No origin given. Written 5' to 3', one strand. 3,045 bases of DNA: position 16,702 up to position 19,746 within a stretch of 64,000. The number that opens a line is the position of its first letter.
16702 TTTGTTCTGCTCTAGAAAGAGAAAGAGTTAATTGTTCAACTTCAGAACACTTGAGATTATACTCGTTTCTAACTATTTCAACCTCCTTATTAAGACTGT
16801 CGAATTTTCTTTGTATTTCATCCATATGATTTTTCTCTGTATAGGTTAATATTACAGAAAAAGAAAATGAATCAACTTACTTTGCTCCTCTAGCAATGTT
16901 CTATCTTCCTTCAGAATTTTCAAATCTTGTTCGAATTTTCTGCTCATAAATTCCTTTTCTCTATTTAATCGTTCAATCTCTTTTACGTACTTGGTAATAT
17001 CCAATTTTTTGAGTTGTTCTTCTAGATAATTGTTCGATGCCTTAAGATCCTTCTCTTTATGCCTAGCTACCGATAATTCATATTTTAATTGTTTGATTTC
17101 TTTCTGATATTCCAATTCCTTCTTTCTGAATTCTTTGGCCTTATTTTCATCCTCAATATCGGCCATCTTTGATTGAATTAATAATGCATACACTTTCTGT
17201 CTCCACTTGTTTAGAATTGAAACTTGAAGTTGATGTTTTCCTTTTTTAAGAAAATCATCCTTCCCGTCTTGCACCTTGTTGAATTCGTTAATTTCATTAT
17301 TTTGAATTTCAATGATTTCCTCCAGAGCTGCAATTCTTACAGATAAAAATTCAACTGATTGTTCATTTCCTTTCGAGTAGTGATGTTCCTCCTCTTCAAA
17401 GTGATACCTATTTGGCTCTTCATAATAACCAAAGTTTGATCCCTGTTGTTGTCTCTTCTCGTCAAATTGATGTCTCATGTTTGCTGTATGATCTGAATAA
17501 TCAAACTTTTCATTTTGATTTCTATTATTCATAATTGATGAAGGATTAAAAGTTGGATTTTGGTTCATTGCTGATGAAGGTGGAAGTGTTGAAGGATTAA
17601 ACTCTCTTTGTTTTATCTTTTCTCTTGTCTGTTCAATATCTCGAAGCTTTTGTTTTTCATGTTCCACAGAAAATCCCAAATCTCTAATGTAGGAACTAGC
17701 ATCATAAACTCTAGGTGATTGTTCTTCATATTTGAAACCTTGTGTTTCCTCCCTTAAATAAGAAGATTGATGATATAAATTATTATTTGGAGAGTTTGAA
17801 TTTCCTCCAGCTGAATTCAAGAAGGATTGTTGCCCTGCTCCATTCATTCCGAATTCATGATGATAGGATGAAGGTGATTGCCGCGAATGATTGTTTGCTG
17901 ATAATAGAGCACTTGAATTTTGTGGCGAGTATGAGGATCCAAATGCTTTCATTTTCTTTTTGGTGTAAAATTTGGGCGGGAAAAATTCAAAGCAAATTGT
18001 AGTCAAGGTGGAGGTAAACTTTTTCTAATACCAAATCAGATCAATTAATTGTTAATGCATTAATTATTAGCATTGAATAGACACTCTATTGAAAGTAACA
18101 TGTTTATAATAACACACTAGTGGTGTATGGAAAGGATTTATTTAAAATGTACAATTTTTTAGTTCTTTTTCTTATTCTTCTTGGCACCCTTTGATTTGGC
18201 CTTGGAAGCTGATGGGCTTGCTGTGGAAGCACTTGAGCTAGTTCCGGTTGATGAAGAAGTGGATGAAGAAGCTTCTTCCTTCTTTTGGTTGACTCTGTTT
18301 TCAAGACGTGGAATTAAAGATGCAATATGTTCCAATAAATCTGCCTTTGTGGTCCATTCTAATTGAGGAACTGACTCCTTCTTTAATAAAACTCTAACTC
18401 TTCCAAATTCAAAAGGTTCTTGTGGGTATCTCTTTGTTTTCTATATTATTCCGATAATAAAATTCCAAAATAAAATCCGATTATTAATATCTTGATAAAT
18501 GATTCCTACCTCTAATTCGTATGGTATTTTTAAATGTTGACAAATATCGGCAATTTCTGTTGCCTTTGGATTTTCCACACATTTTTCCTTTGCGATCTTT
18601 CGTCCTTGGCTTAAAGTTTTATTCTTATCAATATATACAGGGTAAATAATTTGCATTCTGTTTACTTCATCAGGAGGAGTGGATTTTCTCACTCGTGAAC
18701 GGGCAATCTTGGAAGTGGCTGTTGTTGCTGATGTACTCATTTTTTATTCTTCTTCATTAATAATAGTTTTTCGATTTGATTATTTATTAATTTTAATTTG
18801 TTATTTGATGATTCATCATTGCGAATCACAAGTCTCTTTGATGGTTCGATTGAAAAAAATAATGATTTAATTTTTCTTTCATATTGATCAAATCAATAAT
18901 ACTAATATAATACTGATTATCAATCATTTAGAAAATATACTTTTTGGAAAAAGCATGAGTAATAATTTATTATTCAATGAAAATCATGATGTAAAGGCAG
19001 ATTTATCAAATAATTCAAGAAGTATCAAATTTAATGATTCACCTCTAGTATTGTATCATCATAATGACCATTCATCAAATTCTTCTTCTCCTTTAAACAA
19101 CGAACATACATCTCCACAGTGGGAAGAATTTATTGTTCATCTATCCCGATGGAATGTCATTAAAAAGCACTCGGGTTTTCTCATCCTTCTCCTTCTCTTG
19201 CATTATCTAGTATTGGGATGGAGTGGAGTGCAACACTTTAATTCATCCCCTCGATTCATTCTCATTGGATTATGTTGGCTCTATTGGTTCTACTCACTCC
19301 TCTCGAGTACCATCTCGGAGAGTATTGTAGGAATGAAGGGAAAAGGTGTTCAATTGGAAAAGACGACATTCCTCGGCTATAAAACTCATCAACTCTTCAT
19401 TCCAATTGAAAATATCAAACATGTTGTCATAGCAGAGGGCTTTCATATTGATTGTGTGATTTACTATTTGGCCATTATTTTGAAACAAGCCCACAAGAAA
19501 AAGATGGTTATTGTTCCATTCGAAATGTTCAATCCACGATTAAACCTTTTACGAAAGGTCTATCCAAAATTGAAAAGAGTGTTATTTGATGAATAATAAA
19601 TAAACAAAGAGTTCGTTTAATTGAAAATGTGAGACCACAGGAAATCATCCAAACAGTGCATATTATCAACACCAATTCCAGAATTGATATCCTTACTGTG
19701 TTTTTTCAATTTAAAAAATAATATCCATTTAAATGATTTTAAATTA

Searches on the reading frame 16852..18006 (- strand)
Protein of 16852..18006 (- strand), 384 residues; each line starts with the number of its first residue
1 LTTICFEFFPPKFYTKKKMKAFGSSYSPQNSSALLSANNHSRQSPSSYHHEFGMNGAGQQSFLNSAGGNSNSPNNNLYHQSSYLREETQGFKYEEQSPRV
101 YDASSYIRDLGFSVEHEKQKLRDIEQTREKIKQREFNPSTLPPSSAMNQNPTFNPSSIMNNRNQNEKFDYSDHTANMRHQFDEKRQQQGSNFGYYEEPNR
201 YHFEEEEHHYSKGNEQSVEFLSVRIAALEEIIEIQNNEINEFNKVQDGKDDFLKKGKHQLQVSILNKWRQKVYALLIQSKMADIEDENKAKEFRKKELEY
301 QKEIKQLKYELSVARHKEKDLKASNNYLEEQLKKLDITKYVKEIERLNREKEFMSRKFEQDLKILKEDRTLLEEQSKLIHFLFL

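Call 54: search_protein_families(library=pfam, proteins=[window:16852-18006:-], max_evalue=0.001)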
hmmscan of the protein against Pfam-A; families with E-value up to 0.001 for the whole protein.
window:16852-18006:- (384 aa): 1 family
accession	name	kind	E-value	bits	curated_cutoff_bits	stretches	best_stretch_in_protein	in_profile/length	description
PF07111.17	HCR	-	6.3e-07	28.3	25.9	1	216-325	263-368/749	Alpha helical coiled-coil rod protein (HCR)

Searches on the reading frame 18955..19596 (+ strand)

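Call 54: search_protein_families(library=pfam, proteins=[window:18955-19596:+], max_evalue=0.001)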
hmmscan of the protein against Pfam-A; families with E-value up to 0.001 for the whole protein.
window:18955-19596:+ (213 aa): 1 family
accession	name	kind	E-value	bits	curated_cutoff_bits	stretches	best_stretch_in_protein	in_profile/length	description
PF10181.15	PIG-H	-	3.6e-20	71.9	25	1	123-187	1-65/67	GPI-GlcNAc transferase complex, PIG-H component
